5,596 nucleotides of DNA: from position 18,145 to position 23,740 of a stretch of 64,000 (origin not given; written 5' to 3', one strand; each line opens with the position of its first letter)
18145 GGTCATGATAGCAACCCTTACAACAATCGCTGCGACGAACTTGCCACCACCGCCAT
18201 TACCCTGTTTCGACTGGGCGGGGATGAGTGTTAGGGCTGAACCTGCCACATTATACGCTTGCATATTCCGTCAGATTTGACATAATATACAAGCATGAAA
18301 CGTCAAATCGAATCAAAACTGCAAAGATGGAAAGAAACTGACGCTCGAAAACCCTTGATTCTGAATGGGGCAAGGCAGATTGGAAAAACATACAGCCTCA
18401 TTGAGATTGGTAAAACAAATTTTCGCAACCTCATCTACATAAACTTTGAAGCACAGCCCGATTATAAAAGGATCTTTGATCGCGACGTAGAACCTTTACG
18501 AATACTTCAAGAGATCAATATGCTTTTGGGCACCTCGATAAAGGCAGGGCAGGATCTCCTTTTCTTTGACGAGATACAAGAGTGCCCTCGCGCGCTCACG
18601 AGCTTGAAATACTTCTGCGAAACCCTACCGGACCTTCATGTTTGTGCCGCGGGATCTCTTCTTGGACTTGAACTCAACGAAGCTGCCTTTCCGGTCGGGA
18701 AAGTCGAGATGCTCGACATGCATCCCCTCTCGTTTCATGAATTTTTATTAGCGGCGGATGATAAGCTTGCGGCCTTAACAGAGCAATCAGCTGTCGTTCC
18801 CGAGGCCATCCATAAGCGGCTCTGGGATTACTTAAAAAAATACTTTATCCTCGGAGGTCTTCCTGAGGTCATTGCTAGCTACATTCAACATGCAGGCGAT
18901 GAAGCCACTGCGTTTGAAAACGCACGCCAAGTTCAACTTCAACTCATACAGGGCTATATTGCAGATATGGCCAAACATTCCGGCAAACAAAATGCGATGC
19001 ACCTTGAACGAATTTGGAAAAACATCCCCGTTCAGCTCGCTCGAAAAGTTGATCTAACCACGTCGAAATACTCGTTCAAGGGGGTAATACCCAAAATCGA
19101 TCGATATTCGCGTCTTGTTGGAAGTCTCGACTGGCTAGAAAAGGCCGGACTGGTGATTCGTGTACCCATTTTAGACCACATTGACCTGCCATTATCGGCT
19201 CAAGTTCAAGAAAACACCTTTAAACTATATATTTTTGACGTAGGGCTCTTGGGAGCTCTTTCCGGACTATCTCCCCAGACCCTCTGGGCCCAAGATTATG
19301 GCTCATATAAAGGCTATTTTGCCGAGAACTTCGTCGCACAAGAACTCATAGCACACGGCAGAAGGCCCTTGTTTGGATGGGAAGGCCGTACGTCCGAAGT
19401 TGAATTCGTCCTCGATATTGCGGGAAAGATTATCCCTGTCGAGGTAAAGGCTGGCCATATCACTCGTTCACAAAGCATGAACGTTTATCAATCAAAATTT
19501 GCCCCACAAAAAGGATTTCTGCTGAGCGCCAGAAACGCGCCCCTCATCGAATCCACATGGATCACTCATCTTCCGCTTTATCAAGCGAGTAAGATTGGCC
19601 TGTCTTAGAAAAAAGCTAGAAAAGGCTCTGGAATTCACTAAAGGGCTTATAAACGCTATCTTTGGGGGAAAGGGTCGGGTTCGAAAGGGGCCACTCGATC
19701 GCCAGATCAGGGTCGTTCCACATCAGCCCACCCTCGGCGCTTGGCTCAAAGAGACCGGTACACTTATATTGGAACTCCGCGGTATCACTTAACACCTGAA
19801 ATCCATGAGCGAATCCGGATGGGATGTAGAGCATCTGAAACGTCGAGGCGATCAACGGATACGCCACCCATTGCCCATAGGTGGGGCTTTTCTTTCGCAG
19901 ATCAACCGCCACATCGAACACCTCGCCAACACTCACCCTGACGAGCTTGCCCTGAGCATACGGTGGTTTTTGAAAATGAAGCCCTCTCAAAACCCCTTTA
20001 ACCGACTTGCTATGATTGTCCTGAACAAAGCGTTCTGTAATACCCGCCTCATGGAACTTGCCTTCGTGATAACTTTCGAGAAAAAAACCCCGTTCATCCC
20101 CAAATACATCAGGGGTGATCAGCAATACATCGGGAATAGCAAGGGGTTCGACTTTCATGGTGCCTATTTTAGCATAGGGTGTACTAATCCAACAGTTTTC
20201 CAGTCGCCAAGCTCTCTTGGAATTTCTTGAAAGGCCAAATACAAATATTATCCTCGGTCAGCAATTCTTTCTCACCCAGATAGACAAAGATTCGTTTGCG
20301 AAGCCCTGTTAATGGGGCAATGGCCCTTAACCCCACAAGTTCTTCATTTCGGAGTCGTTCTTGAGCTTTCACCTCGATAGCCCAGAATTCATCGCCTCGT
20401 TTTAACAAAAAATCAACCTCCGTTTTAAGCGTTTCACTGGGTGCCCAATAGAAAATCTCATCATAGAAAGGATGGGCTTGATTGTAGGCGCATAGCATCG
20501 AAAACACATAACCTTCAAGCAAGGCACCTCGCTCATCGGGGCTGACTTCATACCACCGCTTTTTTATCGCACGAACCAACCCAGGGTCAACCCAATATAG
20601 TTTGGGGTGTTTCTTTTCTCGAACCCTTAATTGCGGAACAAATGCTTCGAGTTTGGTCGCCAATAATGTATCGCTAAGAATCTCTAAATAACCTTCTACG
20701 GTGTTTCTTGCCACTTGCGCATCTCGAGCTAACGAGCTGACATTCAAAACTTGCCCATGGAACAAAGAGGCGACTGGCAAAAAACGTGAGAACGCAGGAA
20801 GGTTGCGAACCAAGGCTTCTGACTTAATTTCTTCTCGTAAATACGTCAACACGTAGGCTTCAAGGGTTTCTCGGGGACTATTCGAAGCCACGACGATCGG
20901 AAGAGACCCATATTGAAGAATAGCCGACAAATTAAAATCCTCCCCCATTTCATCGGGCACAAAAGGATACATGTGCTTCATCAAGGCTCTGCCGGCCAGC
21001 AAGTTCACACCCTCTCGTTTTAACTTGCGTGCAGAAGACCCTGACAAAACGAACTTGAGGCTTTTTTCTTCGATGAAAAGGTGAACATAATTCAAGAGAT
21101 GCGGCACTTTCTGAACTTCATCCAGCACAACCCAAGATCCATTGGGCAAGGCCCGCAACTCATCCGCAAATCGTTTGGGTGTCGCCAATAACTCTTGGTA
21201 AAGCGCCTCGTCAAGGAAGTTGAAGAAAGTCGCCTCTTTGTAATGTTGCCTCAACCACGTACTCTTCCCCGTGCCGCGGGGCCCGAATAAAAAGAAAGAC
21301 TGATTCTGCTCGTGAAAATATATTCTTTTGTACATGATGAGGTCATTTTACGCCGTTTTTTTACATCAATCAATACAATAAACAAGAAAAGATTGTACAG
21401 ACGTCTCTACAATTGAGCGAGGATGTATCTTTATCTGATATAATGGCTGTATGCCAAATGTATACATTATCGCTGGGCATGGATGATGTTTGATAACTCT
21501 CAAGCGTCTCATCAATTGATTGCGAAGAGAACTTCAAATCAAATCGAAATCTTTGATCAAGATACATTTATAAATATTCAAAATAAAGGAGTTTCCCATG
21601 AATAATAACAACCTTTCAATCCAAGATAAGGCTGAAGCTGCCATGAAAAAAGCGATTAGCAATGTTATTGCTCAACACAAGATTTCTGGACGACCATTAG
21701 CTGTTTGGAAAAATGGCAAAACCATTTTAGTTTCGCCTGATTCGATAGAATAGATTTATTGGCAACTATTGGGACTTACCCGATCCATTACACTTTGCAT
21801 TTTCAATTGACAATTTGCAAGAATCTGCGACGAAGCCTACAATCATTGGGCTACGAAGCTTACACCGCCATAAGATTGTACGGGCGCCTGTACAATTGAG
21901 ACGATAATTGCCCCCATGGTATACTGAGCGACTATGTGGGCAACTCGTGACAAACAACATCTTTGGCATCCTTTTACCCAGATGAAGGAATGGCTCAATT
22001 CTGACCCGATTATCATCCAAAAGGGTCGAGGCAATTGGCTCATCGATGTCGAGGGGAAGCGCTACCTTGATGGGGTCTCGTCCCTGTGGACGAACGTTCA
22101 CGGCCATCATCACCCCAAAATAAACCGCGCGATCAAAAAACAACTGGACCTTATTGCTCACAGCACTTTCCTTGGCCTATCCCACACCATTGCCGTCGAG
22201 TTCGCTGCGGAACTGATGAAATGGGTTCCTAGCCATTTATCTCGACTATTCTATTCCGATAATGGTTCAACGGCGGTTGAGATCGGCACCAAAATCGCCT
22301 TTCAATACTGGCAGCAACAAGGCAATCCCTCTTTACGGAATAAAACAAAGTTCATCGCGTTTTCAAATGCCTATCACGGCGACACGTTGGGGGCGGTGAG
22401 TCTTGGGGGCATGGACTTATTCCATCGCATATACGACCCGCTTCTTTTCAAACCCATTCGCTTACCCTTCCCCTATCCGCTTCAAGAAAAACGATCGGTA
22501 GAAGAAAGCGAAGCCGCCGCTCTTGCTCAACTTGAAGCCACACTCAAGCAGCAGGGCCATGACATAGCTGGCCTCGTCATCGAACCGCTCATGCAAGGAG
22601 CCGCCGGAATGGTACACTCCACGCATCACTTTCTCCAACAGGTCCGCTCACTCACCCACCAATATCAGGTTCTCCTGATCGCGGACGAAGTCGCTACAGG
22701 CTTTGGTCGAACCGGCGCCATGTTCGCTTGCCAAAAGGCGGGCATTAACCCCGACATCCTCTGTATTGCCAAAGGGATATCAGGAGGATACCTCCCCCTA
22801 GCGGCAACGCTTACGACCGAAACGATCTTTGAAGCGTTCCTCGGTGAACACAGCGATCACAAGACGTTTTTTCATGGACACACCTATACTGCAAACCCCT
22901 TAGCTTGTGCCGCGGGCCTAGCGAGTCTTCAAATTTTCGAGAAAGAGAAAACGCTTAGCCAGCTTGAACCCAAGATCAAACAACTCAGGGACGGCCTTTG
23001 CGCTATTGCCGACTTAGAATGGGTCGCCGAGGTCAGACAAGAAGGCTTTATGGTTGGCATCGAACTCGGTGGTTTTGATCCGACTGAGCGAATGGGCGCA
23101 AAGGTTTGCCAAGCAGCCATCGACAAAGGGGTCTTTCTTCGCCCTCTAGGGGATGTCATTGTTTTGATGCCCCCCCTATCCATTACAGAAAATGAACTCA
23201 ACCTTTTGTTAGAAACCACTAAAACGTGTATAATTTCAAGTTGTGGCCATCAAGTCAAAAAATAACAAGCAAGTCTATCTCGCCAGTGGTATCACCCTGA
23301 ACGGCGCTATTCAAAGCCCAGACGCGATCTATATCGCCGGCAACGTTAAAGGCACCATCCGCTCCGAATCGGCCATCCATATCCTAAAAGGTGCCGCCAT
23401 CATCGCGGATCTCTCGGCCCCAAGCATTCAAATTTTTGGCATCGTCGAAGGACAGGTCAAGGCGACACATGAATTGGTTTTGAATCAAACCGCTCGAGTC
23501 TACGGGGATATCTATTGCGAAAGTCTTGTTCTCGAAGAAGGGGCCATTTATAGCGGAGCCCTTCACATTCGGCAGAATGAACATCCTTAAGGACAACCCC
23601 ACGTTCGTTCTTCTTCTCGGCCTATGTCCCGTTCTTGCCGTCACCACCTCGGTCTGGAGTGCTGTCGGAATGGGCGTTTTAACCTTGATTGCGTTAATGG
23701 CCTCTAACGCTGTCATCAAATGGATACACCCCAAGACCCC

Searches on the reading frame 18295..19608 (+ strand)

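Call 49: search_protein_families(library=pfam, proteins=[window:18295-19608:+], max_evalue=0.001)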
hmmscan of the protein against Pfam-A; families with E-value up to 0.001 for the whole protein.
window:18295-19608:+ (437 aa): 2 families
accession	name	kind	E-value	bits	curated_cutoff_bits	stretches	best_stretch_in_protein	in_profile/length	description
PF13635.12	DUF4143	-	4.2e-26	92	28.1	1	224-387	3-160/160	Domain of unknown function (DUF4143)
PF13173.12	AAA_14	-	5.1e-26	91.6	27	1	18-151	2-129/129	AAA domain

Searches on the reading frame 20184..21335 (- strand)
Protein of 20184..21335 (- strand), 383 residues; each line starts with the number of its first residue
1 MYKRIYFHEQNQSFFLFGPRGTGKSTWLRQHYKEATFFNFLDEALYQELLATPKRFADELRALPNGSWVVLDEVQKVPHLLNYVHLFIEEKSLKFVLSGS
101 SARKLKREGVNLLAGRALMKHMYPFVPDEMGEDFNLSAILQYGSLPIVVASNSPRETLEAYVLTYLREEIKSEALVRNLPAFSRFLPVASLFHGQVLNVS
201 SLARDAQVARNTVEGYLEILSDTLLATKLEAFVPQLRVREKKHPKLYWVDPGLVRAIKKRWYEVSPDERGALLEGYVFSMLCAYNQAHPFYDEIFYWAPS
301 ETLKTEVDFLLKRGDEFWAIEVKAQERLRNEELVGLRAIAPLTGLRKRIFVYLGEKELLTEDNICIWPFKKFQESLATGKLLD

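Call 49: search_protein_families(library=pfam, proteins=[window:20184-21335:-], max_evalue=0.001)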
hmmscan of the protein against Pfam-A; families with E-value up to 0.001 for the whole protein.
window:20184-21335:- (383 aa): 4 families
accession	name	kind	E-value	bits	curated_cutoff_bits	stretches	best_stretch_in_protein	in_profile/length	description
PF13635.12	DUF4143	-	1.4e-31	109.8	28.1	1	169-324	3-159/160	Domain of unknown function (DUF4143)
PF13173.12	AAA_14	-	2.2e-22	79.9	27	1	11-129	2-127/129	AAA domain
PF13401.12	AAA_22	-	5.8e-05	23.8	27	0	52-100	71-123/130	AAA domain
PF01637.24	ATPase_2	-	0.00044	20.6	33.2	0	7-40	16-49/225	ATPase domain predominantly from Archaea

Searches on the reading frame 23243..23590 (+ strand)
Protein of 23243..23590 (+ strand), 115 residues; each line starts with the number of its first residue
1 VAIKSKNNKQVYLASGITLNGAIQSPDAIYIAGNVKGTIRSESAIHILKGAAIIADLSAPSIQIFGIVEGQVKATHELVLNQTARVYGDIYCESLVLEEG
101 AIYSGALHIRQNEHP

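Call 49: search_protein_families(library=pfam, proteins=[window:23243-23590:+], max_evalue=0.001)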
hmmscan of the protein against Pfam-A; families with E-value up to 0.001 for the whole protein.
window:23243-23590:+ (115 aa): 1 family
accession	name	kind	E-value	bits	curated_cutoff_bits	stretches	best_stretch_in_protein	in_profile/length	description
PF04519.19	Bactofilin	-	8.9e-23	80.8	27.9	1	12-107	2-97/98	Polymer-forming cytoskeletal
